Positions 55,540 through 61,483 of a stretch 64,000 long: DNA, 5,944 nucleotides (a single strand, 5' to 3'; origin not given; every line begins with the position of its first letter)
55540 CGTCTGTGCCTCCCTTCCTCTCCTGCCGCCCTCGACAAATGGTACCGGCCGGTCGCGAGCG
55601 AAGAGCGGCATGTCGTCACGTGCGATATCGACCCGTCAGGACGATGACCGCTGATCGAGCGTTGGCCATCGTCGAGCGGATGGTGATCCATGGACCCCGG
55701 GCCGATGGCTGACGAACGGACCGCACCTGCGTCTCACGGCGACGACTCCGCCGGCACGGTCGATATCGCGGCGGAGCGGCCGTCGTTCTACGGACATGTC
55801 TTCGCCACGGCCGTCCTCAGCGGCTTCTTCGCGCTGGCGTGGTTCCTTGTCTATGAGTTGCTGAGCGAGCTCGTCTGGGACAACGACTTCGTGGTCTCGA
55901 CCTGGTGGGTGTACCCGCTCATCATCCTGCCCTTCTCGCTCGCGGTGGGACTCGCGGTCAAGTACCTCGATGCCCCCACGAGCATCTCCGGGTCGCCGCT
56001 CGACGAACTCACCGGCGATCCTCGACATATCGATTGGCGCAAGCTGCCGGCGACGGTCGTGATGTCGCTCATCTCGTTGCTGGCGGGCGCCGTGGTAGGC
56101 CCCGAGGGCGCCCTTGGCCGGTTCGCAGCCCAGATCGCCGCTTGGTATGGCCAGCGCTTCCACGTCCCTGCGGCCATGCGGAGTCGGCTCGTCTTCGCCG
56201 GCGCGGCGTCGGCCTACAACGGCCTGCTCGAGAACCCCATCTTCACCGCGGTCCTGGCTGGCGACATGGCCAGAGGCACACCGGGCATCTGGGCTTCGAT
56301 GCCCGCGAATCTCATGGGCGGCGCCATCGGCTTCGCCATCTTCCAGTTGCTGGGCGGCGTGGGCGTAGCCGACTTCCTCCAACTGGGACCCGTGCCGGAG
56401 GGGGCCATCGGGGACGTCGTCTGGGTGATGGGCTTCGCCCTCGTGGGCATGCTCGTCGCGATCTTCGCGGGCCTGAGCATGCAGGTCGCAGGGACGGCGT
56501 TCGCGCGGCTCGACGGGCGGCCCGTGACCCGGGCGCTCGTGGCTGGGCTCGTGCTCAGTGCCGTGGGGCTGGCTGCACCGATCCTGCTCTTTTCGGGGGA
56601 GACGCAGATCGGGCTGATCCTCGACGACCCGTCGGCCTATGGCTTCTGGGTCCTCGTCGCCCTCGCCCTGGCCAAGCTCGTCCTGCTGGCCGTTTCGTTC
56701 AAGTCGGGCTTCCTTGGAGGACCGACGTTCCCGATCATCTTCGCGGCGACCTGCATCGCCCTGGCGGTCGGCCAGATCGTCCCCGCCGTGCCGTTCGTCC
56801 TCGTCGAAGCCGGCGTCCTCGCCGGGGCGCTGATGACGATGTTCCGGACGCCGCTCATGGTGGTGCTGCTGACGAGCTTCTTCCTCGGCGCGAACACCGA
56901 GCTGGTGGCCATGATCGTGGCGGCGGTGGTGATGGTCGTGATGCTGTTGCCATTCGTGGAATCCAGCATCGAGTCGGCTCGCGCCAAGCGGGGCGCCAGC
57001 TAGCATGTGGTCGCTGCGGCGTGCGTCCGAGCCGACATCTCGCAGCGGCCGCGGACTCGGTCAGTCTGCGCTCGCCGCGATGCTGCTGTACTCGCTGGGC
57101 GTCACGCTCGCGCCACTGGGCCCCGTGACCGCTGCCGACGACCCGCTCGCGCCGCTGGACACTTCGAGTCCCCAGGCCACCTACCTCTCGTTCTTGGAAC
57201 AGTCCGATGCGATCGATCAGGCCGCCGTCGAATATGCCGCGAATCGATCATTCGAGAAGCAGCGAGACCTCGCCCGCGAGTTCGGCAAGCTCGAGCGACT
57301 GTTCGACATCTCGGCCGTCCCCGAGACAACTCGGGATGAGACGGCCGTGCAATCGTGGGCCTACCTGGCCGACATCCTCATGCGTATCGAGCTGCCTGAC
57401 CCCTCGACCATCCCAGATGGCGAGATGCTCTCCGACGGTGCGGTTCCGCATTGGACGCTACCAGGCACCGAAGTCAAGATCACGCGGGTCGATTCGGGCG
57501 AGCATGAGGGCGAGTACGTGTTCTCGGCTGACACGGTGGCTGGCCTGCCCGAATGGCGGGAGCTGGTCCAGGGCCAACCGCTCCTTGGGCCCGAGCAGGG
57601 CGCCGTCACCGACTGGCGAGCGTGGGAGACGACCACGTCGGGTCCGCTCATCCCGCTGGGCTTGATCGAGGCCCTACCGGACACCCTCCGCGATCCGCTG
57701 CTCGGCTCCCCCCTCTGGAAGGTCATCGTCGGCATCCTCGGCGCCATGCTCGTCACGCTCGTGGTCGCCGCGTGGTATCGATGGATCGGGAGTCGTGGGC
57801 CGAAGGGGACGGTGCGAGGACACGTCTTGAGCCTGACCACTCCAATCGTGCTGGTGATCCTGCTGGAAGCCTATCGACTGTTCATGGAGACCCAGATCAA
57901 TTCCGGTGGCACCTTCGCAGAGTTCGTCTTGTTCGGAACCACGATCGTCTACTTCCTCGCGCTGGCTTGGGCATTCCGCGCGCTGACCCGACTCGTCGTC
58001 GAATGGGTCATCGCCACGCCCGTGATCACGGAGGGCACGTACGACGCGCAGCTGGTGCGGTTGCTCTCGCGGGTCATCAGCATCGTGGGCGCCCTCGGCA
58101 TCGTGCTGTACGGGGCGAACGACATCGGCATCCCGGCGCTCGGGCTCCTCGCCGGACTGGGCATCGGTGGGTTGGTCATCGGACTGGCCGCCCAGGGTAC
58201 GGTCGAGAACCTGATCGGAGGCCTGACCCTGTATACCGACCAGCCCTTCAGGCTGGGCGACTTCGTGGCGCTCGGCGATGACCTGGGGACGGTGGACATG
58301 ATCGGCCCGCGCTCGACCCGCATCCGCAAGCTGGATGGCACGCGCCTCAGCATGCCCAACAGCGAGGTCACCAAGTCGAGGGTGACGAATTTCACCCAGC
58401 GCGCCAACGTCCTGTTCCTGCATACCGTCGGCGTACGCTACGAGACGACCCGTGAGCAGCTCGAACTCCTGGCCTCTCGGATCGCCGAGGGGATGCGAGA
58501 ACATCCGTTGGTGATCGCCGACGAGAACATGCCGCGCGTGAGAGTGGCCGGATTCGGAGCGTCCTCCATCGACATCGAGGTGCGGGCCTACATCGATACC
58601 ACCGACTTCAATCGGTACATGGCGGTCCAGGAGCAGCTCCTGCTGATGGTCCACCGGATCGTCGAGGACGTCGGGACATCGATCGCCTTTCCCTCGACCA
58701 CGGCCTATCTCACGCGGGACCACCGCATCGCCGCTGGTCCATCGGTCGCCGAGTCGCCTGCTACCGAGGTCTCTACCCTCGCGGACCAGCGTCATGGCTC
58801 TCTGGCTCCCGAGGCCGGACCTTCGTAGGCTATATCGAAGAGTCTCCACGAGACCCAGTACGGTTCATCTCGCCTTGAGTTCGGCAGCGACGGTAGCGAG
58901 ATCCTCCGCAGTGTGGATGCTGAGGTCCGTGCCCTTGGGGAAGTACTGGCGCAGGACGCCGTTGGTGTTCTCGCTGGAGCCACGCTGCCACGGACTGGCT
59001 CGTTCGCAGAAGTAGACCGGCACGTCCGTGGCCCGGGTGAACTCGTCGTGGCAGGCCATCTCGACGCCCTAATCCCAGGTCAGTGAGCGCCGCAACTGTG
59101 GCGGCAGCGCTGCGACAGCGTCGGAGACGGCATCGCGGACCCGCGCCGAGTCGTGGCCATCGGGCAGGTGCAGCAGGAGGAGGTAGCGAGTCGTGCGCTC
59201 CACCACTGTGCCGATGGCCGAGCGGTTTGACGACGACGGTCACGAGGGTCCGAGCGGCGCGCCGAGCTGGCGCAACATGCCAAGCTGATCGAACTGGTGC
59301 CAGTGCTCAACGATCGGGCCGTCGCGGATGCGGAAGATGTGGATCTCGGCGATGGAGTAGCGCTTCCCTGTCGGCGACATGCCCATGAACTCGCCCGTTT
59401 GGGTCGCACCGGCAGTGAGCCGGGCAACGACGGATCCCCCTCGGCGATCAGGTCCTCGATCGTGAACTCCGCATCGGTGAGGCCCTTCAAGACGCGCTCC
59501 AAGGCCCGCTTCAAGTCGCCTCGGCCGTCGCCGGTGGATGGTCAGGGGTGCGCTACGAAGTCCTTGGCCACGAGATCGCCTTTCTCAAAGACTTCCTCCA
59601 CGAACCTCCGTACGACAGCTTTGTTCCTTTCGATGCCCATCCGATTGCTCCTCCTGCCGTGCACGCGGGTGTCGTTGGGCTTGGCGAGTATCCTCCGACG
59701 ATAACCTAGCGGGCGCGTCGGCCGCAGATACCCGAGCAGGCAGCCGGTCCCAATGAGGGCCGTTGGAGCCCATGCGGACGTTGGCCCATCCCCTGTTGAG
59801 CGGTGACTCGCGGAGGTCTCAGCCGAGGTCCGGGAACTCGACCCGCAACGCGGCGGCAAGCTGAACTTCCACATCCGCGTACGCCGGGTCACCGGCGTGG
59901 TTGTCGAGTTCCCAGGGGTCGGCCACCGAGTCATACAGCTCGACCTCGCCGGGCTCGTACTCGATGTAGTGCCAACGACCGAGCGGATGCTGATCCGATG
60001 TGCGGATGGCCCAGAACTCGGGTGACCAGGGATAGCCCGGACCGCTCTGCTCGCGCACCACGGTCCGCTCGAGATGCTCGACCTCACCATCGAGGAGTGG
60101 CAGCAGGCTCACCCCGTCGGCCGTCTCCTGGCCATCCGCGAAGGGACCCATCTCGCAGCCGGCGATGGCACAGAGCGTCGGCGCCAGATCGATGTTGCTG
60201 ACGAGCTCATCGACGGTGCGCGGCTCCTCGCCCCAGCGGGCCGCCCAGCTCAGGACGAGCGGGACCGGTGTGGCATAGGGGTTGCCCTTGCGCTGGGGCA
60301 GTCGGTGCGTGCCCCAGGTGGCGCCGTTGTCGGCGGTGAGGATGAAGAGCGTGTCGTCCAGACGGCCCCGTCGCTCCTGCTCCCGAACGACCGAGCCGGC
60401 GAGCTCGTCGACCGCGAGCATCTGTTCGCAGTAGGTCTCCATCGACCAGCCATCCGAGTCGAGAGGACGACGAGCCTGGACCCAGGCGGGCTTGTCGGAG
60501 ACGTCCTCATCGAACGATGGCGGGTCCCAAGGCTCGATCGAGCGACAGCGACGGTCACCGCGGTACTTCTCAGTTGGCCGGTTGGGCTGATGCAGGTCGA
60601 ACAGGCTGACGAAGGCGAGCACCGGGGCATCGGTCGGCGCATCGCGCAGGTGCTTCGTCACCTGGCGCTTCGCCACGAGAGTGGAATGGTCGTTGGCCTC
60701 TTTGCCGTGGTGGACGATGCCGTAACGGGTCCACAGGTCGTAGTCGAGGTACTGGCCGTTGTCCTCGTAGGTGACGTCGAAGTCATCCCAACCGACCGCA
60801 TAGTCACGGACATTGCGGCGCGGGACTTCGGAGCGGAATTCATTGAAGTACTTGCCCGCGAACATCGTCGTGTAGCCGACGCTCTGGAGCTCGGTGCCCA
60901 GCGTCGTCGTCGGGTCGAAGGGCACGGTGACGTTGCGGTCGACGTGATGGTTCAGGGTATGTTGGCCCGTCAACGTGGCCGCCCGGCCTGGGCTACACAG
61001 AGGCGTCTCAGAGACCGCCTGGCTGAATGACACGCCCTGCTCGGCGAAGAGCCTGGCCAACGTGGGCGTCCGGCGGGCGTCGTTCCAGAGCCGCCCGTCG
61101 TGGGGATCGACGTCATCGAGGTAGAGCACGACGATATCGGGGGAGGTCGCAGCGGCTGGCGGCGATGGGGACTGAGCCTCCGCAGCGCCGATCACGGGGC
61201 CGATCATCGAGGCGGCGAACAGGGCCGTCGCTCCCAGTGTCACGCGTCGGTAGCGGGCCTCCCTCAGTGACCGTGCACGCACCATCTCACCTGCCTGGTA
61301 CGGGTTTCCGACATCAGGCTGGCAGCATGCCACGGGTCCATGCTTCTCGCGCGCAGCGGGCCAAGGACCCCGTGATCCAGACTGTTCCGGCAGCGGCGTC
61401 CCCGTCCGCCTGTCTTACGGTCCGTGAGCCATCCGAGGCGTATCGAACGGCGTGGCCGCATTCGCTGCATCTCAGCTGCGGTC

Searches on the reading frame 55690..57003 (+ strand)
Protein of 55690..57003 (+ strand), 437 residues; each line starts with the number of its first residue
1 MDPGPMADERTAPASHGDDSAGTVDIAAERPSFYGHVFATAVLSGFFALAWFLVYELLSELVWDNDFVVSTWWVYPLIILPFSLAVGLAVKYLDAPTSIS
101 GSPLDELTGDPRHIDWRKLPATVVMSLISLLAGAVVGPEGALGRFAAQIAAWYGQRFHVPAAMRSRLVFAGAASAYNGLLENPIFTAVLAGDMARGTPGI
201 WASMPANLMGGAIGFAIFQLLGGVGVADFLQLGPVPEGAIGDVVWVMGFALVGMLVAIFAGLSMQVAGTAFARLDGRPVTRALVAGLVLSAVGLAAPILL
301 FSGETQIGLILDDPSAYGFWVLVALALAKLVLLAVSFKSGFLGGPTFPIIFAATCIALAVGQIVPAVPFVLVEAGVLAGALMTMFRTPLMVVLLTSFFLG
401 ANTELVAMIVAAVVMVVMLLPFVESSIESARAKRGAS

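Call 78: search_protein_families(library=pfam, proteins=[window:55690-57003:+], max_evalue=0.00001)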
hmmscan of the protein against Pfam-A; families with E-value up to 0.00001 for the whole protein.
window:55690-57003:+ (437 aa): 1 family
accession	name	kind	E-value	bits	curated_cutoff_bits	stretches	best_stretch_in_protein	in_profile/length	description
PF00654.25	Voltage_CLC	-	4.1e-21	76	24.8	1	84-414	3-340/346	Voltage gated chloride channel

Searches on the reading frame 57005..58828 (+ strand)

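Call 78: search_protein_families(library=pfam, proteins=[window:57005-58828:+], max_evalue=0.00001)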
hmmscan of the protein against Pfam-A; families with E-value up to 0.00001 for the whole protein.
window:57005-58828:+ (607 aa): 2 families
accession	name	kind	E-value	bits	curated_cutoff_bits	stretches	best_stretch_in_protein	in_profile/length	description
PF00924.24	MS_channel_2nd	-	1.3e-16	60.9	20.2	1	399-464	2-67/68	Mechanosensitive ion channel, beta-domain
PF21082.3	MS_channel_3rd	-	7.1e-14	52.4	21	1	474-558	4-86/88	Mechanosensitive ion channel MscS, C-terminal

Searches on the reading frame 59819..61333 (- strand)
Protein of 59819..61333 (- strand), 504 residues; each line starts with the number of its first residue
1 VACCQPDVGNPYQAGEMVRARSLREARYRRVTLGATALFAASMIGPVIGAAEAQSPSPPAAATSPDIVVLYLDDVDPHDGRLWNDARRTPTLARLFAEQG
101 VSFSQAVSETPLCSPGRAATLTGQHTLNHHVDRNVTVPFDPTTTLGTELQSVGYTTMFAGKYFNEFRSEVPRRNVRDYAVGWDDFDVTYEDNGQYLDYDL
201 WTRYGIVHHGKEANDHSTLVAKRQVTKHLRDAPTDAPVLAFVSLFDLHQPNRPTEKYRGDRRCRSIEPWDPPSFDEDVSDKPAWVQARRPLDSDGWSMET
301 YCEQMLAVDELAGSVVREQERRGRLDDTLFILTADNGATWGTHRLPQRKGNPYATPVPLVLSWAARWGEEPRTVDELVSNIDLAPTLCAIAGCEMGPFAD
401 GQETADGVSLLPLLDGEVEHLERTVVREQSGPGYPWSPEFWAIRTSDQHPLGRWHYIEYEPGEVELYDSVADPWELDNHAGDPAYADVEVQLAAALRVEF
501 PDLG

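Call 78: search_protein_families(library=pfam, proteins=[window:59819-61333:-], max_evalue=0.00001)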
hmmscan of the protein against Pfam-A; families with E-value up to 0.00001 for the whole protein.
window:59819-61333:- (504 aa): 2 families
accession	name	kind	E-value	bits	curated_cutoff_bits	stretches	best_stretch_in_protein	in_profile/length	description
PF00884.28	Sulfatase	-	1.8e-33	116.6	25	1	65-392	1-300/301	Sulfatase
PF16347.10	SGSH_C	-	3.5e-10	40.7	29.3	1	357-496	18-148/154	N-sulphoglucosamine sulphohydrolase, C-terminal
